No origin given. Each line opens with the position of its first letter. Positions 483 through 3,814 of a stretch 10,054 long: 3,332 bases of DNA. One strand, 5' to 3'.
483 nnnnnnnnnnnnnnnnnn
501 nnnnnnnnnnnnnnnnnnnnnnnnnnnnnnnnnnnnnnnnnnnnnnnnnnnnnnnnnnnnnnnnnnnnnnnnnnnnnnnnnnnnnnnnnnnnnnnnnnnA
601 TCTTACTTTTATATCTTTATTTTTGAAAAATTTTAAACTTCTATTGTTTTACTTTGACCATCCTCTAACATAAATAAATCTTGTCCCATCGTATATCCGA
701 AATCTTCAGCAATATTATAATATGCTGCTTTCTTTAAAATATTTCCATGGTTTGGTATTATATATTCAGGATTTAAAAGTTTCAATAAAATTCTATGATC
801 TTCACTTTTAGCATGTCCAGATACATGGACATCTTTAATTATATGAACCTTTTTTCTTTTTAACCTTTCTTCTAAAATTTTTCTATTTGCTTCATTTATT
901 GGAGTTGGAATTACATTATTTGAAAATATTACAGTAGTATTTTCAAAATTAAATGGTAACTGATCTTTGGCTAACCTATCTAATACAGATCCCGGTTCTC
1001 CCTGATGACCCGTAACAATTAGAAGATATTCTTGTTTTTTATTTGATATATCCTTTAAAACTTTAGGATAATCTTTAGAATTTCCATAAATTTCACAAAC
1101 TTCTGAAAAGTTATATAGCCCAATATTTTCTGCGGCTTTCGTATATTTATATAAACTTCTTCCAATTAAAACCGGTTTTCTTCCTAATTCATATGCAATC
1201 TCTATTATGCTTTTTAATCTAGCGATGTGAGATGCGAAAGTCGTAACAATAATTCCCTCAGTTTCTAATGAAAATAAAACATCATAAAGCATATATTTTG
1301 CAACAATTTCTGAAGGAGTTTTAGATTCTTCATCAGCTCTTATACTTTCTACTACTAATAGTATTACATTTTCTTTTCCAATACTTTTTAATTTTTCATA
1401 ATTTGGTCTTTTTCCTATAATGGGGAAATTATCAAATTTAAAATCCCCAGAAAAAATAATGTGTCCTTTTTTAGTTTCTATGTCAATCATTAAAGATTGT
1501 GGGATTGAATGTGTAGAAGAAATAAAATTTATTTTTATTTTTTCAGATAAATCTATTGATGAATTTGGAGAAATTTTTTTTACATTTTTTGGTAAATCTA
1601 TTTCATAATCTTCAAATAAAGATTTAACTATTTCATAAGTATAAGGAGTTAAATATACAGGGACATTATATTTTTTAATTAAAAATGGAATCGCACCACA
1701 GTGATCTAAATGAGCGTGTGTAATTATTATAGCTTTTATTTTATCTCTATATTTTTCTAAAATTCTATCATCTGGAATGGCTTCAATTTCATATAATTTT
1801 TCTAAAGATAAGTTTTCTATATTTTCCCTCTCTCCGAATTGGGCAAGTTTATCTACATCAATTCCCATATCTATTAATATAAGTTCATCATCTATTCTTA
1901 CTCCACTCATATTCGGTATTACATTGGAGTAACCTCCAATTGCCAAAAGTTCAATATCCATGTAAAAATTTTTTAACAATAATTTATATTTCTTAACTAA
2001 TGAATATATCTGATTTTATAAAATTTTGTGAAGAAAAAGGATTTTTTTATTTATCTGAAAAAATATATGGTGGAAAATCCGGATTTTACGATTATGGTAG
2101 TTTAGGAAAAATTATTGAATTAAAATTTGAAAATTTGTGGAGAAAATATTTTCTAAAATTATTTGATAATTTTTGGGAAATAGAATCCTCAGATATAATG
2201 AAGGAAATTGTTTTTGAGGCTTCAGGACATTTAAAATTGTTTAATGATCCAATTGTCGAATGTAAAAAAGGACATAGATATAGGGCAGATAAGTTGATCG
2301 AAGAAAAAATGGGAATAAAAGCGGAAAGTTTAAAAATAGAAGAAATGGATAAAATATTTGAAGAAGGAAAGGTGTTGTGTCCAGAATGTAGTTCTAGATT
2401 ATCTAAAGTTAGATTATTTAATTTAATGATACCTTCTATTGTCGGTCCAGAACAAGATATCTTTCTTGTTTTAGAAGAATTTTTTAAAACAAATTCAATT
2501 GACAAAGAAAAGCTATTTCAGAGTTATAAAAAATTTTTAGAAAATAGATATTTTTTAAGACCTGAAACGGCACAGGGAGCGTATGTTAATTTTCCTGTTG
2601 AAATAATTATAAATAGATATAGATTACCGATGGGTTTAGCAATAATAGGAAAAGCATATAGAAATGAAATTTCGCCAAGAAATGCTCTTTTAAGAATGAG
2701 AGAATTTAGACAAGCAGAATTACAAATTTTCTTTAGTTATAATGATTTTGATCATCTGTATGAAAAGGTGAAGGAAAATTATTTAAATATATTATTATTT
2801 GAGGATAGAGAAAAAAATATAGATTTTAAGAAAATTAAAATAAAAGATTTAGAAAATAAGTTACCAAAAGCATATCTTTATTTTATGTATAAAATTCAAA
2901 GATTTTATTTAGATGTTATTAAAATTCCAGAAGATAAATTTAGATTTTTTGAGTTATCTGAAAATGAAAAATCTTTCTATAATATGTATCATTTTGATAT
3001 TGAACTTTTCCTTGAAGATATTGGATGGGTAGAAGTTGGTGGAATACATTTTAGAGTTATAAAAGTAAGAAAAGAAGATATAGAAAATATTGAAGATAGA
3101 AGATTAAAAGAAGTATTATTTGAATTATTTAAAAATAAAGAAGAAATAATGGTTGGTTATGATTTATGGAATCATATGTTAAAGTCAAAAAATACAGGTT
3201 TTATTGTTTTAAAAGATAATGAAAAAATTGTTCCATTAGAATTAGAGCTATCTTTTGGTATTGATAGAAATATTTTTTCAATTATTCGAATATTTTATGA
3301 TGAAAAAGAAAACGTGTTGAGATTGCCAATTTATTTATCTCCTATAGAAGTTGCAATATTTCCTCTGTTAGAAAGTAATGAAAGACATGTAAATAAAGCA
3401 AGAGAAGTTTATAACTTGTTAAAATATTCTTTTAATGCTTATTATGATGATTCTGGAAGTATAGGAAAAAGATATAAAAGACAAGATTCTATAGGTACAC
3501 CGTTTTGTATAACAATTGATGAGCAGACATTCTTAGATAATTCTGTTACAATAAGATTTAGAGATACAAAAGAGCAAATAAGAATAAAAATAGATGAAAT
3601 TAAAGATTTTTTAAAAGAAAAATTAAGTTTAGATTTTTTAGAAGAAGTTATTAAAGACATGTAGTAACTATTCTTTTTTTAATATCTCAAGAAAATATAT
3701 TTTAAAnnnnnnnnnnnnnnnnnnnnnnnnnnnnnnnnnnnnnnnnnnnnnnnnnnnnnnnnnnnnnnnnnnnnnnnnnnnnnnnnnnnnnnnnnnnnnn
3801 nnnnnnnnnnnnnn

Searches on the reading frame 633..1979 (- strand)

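Call 3: search_protein_families(library=pfam, proteins=[window:633-1979:-], max_evalue=0.01)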
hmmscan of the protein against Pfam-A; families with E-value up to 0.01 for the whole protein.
window:633-1979:- (448 aa): 4 families
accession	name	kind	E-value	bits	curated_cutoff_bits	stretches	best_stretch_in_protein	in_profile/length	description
PF22505.1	RNase_J_b_CASP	-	6e-20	71.8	27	1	242-366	3-121/126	Ribonuclease J, beta-CASP domain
PF00753.33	Lactamase_B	-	7.9e-13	49.2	22.7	1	27-184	11-154/196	Metallo-beta-lactamase superfamily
PF12706.13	Lactamase_B_2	-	4.5e-11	43.1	27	1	79-181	29-144/200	Beta-lactamase superfamily domain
PF07521.17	RMMBL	-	7.4e-08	32.7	21.6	1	381-419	8-47/63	Zn-dependent metallo-hydrolase RNA specificity domain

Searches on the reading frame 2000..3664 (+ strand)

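Call 3: search_protein_families(library=pfam, proteins=[window:2000-3664:+], max_evalue=0.01)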
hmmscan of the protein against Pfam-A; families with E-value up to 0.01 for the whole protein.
window:2000-3664:+ (554 aa): 2 families
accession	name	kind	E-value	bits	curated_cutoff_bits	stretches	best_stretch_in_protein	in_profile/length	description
PF03129.25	HGTP_anticodon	-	3e-21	75.8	21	1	450-541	1-94/94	Anticodon binding domain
PF00587.30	tRNA-synt_2b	-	1.4e-10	42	29.3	1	181-262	8-88/179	tRNA synthetase class II core domain (G, H, P, S and T)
